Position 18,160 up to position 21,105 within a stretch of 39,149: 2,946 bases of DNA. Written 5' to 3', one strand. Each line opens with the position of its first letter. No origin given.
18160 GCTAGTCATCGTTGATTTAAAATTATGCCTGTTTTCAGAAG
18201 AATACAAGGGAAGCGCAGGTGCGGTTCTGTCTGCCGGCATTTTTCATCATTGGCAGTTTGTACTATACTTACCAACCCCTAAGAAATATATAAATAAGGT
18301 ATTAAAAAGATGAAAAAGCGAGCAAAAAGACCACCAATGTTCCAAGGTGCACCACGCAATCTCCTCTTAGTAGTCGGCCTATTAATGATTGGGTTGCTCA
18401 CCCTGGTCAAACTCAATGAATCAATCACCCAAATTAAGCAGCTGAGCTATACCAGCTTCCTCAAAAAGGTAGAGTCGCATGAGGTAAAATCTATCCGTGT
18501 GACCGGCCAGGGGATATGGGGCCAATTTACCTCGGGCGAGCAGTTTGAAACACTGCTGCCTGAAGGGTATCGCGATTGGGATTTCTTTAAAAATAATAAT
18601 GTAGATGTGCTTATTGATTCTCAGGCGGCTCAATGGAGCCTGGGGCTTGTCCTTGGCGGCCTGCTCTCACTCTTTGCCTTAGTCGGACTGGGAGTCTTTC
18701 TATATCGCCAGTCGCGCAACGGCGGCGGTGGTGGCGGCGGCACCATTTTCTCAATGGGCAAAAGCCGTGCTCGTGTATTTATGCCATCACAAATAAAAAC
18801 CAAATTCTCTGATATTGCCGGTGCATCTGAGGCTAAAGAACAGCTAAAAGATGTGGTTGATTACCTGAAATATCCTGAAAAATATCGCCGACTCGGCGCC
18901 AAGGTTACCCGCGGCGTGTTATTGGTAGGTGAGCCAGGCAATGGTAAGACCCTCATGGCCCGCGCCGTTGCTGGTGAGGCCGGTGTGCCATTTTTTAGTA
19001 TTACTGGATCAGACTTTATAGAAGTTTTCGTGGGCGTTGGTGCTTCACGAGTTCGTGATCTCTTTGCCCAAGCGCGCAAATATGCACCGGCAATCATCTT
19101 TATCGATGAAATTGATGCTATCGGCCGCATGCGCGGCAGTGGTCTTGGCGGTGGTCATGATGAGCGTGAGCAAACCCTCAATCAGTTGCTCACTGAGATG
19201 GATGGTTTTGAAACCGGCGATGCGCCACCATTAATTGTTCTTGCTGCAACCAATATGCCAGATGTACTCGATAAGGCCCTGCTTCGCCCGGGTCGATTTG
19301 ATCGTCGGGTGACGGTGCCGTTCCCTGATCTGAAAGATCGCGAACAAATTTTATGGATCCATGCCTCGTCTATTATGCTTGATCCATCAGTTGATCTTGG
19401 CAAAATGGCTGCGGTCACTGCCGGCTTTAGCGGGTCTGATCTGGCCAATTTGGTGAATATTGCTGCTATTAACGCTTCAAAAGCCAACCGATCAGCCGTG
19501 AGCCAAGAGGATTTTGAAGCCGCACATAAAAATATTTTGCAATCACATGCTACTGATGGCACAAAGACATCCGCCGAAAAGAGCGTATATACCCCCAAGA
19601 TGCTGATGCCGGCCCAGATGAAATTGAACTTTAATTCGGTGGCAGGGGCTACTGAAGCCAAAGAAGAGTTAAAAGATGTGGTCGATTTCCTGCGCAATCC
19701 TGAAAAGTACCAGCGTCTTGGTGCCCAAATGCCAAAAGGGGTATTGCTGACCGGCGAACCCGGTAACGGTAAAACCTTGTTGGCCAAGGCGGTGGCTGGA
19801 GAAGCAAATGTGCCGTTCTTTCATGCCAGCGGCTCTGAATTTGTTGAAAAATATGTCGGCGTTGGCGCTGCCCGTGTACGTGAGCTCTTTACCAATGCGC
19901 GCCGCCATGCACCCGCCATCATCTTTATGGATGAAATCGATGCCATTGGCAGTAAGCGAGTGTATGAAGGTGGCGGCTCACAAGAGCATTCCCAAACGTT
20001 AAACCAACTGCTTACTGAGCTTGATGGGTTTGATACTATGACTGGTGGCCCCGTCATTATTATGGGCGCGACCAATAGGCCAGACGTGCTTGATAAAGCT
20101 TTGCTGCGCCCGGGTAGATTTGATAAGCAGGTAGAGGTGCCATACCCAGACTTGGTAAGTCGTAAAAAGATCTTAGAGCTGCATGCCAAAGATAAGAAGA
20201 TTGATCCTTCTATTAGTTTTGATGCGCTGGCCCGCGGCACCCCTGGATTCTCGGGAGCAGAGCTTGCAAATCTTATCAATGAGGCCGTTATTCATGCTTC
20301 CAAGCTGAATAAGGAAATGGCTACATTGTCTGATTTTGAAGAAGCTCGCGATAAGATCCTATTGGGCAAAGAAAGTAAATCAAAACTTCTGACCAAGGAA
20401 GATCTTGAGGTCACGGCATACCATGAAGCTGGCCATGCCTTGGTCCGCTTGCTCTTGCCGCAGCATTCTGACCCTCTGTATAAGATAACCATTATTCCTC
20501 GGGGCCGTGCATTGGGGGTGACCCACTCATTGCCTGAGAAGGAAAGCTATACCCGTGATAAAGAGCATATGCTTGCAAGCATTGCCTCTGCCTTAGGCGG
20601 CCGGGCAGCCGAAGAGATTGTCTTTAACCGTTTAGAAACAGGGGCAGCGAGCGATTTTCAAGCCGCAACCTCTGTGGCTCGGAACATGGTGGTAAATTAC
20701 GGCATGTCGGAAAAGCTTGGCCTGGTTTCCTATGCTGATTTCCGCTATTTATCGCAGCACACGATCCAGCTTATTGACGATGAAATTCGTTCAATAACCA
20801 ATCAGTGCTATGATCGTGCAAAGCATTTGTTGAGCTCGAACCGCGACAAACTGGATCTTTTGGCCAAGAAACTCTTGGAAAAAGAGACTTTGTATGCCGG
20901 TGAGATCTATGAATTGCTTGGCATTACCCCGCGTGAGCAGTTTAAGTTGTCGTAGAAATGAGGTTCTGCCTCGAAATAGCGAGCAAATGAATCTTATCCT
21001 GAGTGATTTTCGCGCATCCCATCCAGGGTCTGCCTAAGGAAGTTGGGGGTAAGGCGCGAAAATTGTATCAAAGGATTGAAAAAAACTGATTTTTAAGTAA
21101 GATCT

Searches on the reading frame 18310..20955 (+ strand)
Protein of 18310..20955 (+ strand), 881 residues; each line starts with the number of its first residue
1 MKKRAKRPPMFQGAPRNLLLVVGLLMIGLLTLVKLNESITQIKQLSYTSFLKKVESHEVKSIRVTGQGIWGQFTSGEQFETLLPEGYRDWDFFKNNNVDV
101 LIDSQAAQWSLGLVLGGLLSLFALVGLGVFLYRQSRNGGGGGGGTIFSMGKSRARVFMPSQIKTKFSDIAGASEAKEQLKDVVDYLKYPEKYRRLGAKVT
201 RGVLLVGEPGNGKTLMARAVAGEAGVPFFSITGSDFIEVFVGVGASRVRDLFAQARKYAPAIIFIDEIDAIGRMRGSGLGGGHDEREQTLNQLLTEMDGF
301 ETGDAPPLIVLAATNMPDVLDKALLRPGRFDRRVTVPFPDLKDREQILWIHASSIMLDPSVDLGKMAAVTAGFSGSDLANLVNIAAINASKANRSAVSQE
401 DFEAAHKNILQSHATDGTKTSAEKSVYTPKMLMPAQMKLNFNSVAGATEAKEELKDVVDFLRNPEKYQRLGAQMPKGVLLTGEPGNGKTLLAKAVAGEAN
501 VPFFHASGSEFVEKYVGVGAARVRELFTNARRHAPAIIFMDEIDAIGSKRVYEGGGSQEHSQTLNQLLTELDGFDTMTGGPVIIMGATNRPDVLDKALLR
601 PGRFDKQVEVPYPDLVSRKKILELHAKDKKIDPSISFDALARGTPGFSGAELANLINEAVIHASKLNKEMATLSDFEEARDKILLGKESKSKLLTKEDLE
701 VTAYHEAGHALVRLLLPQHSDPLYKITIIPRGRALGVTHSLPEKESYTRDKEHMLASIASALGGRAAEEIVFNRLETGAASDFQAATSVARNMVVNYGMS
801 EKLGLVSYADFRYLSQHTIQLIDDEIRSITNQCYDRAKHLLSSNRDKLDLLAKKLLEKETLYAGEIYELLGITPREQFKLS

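Call 22: search_protein_families(library=pfam, proteins=[window:18310-20955:+], max_evalue=0.001)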
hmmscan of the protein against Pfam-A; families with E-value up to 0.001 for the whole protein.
window:18310-20955:+ (881 aa): 19 families
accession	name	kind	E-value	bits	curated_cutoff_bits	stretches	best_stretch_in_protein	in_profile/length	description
PF00004.35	AAA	-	8.3e-87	288.8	21.2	2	478-612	1-131/131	ATPase family associated with various cellular activities (AAA)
PF01434.24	Peptidase_M41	-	2.5e-58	197.6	29.9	1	694-868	3-190/191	Peptidase family M41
PF17862.7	AAA_lid_3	-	3.7e-23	81.1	27.2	2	360-404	1-45/45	AAA+ lid domain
PF07728.20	AAA_5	-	4.1e-10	40.3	22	0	202-324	1-135/139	AAA domain (dynein-related subfamily)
PF06068.19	TIP49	-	9.6e-10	38.6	23.8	0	200-236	50-88/347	TIP49 P-loop domain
PF05496.18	RuvB_N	-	1.9e-09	37.9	27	0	475-546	33-96/159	Holliday junction DNA helicase RuvB P-loop domain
PF13401.12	AAA_22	-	1.3e-08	35.6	27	0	478-501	8-34/130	AAA domain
PF13191.12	AAA_16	-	2.1e-08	35.3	32.6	0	467-499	16-48/167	AAA ATPase domain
PF20720.3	nSTAND3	-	1e-07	32.3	27.2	0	478-605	20-126/155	Novel STAND NTPase 3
PF23902.1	AAA_lid_PRS2_C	-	7.9e-06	26.4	34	0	343-411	3-72/73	PRS2 AAA+ lid C-terminal domain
PF07724.20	AAA_2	-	2.8e-05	24.6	27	0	479-548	7-89/166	AAA domain (Cdc48 subfamily)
PF06480.20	FtsH_ext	-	3.2e-05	24.5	25.5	1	21-89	6-79/103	FtsH Extracellular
PF02367.23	TsaE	-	0.00014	22.2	26.6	0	464-501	4-47/128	Threonylcarbamoyl adenosine biosynthesis protein TsaE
PF00158.32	Sigma54_activat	-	0.00015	22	20.2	0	472-497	19-44/168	Sigma-54 interaction domain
PF01078.27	Mg_chelatase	-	0.00034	20.5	20.3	0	478-496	25-43/207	Magnesium chelatase, subunit ChlI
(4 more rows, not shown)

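Call 60: find_homologous_proteins(query=window:18310-20955:+, max_evalue=1e-50)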
Query window:18310-20955:+ (881 aa): 8000 proteins with E <= 1e-50 among 8000 candidates; the best 120 are listed.
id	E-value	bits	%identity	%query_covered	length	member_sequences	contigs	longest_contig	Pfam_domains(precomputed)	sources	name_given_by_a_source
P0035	0.0e+0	1809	91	100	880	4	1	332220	PF06068.20,PF23902.1,PF00004.36,PF13401.13,PF05496.19,PF17862.8,PF01434.25,PF07728.21,PF20720.4,PF13191.13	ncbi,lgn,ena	-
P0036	0.0e+0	1497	76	100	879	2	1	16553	PF06068.20,PF00004.36,PF13401.13,PF05496.19,PF17862.8,PF07728.21,PF13191.13,PF07724.21,PF23902.1,PF06480.21,PF01434.25,PF20720.4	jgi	jgi:cell division protease FtsH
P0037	0.0e+0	1419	72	100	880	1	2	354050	PF06068.20,PF00004.36,PF13401.13,PF05496.19,PF17862.8,PF07728.21,PF13191.13,PF07724.21,PF23902.1,PF06480.21,PF01434.25,PF01078.28,PF20720.4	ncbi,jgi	jgi:cell division protease FtsH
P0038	0.0e+0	1401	72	100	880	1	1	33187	PF06068.20,PF00004.36,PF13401.13,PF05496.19,PF17862.8,PF07728.21,PF13191.13,PF07724.21,PF06480.21,PF01434.25,PF01078.28,PF20720.4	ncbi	-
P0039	0.0e+0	1388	71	100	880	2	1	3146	PF07724.21,PF06068.20,PF06480.21,PF00004.36,PF13401.13,PF05496.19,PF17862.8,PF01434.25,PF07728.21,PF20720.4,PF13191.13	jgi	jgi:cell division protease FtsH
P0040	0.0e+0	1379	70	100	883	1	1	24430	PF07724.21,PF06068.20,PF06480.21,PF00004.36,PF13401.13,PF05496.19,PF17862.8,PF01434.25,PF07728.21,PF20720.4,PF13191.13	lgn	-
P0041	0.0e+0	1189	61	100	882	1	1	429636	PF06068.20,PF00004.36,PF13401.13,PF05496.19,PF17862.8,PF07728.21,PF13191.13,PF07724.21,PF23902.1,PF06480.21,PF02367.24,PF01434.25,PF20720.4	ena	-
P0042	0.0e+0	1182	61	100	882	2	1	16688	PF06068.20,PF00004.36,PF13401.13,PF05496.19,PF17862.8,PF07728.21,PF13191.13,PF07724.21,PF23902.1,PF06480.21,PF01434.25,PF20720.4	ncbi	-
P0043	0.0e+0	1179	61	100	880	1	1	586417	PF06068.20,PF00004.36,PF13401.13,PF05496.19,PF17862.8,PF07728.21,PF13191.13,PF07724.21,PF23902.1,PF06480.21,PF01434.25,PF20720.4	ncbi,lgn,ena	-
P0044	0.0e+0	1179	48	80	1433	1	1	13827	PF13173.13,PF06745.20,PF13604.13,PF13671.13,PF00004.36,PF13401.13,PF10662.16,PF13238.13,PF05673.20,PF07728.21,PF04851.22,PF00931.29,PF13191.13,PF06414.19,PF07724.21,PF24883.3,PF06480.21,PF08298.18,PF05729.19,PF13521.13,PF09848.16,PF01434.25,PF25199.2,PF13481.13,PF24389.2,PF01057.24,PF06068.20,PF0793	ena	-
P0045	0.0e+0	1176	48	80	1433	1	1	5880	PF13173.13,PF06745.20,PF13604.13,PF02224.25,PF13671.13,PF00004.36,PF13401.13,PF10662.16,PF13238.13,PF05673.20,PF07728.21,PF04851.22,PF00931.29,PF13191.13,PF06414.19,PF07724.21,PF24883.3,PF06480.21,PF05729.19,PF13521.13,PF09848.16,PF01434.25,PF25199.2,PF13481.13,PF24389.2,PF01057.24,PF06068.20,PF0793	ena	-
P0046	0.0e+0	1176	47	80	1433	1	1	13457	PF13173.13,PF06745.20,PF13604.13,PF02224.25,PF13671.13,PF00004.36,PF13401.13,PF10662.16,PF13238.13,PF05673.20,PF07728.21,PF04851.22,PF00931.29,PF13191.13,PF06414.19,PF07724.21,PF24883.3,PF06480.21,PF05729.19,PF13521.13,PF09848.16,PF01434.25,PF25199.2,PF13481.13,PF24389.2,PF01057.24,PF06068.20,PF0793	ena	-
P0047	0.0e+0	1174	47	80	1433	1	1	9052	PF13173.13,PF06745.20,PF13604.13,PF02224.25,PF13671.13,PF00004.36,PF13401.13,PF10662.16,PF13238.13,PF05673.20,PF07728.21,PF04851.22,PF00931.29,PF13191.13,PF06414.19,PF07724.21,PF24883.3,PF06480.21,PF05729.19,PF13521.13,PF09848.16,PF01434.25,PF25199.2,PF13481.13,PF24389.2,PF01057.24,PF06068.20,PF0793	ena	-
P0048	0.0e+0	1172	47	80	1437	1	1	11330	PF13173.13,PF06745.20,PF13604.13,PF02224.25,PF13671.13,PF00004.36,PF13401.13,PF10662.16,PF13238.13,PF05673.20,PF07728.21,PF04851.22,PF00931.29,PF13191.13,PF06414.19,PF07724.21,PF24883.3,PF06480.21,PF05729.19,PF13521.13,PF09848.16,PF01434.25,PF25199.2,PF13481.13,PF24389.2,PF01057.24,PF06068.20,PF0793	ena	-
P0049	0.0e+0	1172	47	80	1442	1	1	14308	PF13173.13,PF06745.20,PF13604.13,PF02224.25,PF13671.13,PF00004.36,PF13401.13,PF10662.16,PF13238.13,PF05673.20,PF07728.21,PF04851.22,PF00931.29,PF13191.13,PF06414.19,PF07724.21,PF24883.3,PF06480.21,PF05729.19,PF13521.13,PF09848.16,PF01434.25,PF25199.2,PF13481.13,PF24389.2,PF01057.24,PF06068.20,PF0793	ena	-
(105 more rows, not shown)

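Call 62: find_encoding_contigs(protein=P0035, flank=10000, max_places=2)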
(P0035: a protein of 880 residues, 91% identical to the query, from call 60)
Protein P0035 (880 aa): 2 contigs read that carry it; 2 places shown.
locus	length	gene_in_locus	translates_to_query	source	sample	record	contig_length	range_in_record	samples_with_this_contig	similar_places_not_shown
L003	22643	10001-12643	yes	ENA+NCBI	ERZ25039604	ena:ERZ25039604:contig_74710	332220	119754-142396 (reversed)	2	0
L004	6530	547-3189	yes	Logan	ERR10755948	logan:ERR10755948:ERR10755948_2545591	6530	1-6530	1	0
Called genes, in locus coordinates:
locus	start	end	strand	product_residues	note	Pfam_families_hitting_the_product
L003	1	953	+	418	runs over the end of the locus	-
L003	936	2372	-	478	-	-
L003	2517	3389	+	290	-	PF00459:Inositol_P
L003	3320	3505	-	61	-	-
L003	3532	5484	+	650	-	PF06101:Vps62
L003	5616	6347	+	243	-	PF01411:tRNA-synt_2c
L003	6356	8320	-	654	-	PF01419:Jacalin (faint), PF12796:Ank_2 (weak), PF12796:Ank_2 (weak), PF13857:Ank_5 (weak), PF24521:Ank_KRIT1 (weak), PF12796:Ank_2, PF13857:Ank_5, PF00023:Ank, +3 more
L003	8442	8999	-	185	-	PF02834:LigT_PEase, PF13563:2_5_RNA_ligase2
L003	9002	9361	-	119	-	PF12643:MazG-like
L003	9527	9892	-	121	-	PF08378:NERD (weak), PF02021:UPF0102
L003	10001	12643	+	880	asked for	PF05496:RuvB_N (faint), PF06068:TIP49 (faint), PF13191:AAA_16 (faint), PF00004:AAA, PF17862:AAA_lid_3, PF00004:AAA, PF17862:AAA_lid_3, PF01434:Peptidase_M41, +4 more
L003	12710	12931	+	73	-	PF00830:Ribosomal_L28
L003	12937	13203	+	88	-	PF01649:Ribosomal_S20p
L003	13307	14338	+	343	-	-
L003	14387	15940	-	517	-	PF23598:LRR_14 (weak), PF13306:LRR_5 (weak), PF13855:LRR_8, PF13855:LRR_8, PF23598:LRR_14 (weak), PF13855:LRR_8, PF13306:LRR_5 (weak), PF13855:LRR_8, +3 more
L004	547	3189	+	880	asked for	PF05496:RuvB_N (faint), PF06068:TIP49 (faint), PF13191:AAA_16 (faint), PF00004:AAA, PF17862:AAA_lid_3, PF00004:AAA, PF17862:AAA_lid_3, PF01434:Peptidase_M41, +4 more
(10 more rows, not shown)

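Call 63: find_encoding_contigs(protein=P0037, flank=10000, max_places=2)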
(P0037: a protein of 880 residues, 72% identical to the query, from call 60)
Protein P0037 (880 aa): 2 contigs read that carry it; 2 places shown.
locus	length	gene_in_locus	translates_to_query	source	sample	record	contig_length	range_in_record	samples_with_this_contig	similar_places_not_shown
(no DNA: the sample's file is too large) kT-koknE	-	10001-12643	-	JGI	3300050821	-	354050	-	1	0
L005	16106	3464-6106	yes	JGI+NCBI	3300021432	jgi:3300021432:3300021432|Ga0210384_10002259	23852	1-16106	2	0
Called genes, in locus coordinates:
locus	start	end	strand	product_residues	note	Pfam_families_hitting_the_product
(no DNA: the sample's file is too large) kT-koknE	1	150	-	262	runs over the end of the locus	-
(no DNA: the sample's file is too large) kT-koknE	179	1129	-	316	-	-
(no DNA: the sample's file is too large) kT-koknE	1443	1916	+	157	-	PF01381:HTH_3 (weak)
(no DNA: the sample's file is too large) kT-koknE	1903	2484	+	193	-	PF02661:Fic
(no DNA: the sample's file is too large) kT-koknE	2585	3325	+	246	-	PF01618:MotA_ExbB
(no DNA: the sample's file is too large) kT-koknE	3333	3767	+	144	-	PF02472:ExbD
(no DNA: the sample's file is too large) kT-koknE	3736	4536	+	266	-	PF13103:TonB_2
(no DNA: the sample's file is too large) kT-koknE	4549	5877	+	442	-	PF26549:Tricorn_N, PF07676:PD40 (faint), PF26550:Tricorn_2nd (weak)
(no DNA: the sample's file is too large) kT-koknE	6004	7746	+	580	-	PF00023:Ank (faint), PF12796:Ank_2 (faint), PF13606:Ank_3 (faint), PF13637:Ank_4 (faint), PF13857:Ank_5 (faint)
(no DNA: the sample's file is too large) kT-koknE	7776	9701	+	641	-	-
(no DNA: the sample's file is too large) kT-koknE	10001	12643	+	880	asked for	PF06480:FtsH_ext, PF05496:RuvB_N (faint), PF06068:TIP49 (faint), PF00004:AAA, PF17862:AAA_lid_3, PF00004:AAA, PF17862:AAA_lid_3, PF01434:Peptidase_M41, +7 more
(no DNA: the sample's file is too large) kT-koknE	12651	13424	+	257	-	PF00459:Inositol_P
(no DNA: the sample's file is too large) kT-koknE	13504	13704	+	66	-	PF00830:Ribosomal_L28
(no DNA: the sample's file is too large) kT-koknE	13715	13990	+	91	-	PF01649:Ribosomal_S20p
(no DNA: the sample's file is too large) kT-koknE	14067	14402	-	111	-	-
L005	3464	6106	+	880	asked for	PF06480:FtsH_ext, PF05496:RuvB_N (faint), PF06068:TIP49 (faint), PF00004:AAA, PF17862:AAA_lid_3, PF00004:AAA, PF17862:AAA_lid_3, PF01434:Peptidase_M41, +7 more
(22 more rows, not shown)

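Call 65: find_encoding_contigs(protein=P0036, flank=10000, max_places=1)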
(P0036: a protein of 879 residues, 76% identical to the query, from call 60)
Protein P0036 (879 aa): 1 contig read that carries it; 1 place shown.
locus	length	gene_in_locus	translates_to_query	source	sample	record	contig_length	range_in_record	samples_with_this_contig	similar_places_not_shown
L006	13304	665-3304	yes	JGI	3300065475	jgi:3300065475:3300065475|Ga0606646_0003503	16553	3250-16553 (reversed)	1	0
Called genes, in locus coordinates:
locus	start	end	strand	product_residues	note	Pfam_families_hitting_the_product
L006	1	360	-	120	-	?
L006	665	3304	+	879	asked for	PF06480:FtsH_ext, PF05496:RuvB_N (faint), PF00004:AAA, PF17862:AAA_lid_3, PF23902:AAA_lid_PRS2_C (weak), PF00004:AAA, PF17862:AAA_lid_3, PF01434:Peptidase_M41, +6 more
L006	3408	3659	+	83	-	-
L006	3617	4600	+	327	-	-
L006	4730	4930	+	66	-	PF00830:Ribosomal_L28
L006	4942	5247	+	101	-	PF01649:Ribosomal_S20p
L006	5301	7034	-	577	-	PF03717:PBP_dimer, PF00905:Transpeptidase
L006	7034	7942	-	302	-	PF02899:Phage_int_SAM_1, PF00589:Phage_integrase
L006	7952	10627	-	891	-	PF00158:Sigma54_activat, PF14532:Sigma54_activ_2 (weak)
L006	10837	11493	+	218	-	PF00730:HhH-GPD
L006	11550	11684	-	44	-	-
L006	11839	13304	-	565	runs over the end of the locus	PF07973:tRNA_SAD, PF00587:tRNA-synt_2b, PF03129:HGTP_anticodon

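Call 66: find_encoding_contigs(protein=P0038, flank=10000, max_places=1)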
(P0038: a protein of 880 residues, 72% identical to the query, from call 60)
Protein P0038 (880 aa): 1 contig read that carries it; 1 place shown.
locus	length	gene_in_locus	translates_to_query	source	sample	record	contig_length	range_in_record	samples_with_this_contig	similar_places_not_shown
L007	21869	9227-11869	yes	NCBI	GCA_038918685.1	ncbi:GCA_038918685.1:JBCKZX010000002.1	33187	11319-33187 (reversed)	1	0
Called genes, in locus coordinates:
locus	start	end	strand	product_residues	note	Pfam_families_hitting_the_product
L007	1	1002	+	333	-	?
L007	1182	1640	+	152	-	-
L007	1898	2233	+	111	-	PF07866:DUF1653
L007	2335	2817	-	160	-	-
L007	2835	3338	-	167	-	-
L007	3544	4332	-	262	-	PF13349:DUF4097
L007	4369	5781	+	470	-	PF01743:PolyA_pol, PF12627:PolyA_pol_RNAbd (weak), PF01966:HD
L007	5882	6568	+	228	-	PF01618:MotA_ExbB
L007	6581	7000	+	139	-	PF02472:ExbD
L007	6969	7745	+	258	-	PF13103:TonB_2 (weak)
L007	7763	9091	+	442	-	PF26549:Tricorn_N (weak), PF26550:Tricorn_2nd (weak)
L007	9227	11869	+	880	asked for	PF06480:FtsH_ext, PF05496:RuvB_N (faint), PF06068:TIP49 (faint), PF00004:AAA, PF17862:AAA_lid_3, PF00004:AAA, PF17862:AAA_lid_3, PF01434:Peptidase_M41, +6 more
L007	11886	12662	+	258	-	PF00459:Inositol_P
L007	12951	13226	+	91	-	PF01649:Ribosomal_S20p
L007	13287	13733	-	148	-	-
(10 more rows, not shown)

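Call 67: find_encoding_contigs(protein=P0040, flank=10000, max_places=1)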
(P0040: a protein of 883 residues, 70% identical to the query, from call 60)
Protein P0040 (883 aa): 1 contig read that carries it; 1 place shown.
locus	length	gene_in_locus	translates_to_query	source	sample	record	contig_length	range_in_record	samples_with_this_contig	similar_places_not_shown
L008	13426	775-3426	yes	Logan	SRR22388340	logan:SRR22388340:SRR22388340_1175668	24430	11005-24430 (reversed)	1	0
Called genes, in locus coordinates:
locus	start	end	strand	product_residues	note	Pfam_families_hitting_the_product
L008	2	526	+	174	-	?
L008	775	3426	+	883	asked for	PF06480:FtsH_ext, PF13191:AAA_16 (faint), PF20720:nSTAND3 (faint), PF00004:AAA, PF17862:AAA_lid_3, PF00004:AAA, PF17862:AAA_lid_3, PF01434:Peptidase_M41, +5 more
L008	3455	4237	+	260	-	PF00459:Inositol_P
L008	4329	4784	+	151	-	-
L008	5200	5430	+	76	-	-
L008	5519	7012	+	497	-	-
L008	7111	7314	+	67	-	PF00830:Ribosomal_L28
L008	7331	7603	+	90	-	PF01649:Ribosomal_S20p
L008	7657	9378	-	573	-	PF03717:PBP_dimer, PF00905:Transpeptidase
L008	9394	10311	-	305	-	PF02899:Phage_int_SAM_1, PF00589:Phage_integrase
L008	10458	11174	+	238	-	PF00730:HhH-GPD, PF00633:HHH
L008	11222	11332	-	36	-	-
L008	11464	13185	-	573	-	PF07973:tRNA_SAD, PF00587:tRNA-synt_2b, PF03129:HGTP_anticodon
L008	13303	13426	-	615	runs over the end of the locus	PF12037:ATAD3_N, PF05496:RuvB_N (weak), PF00004:AAA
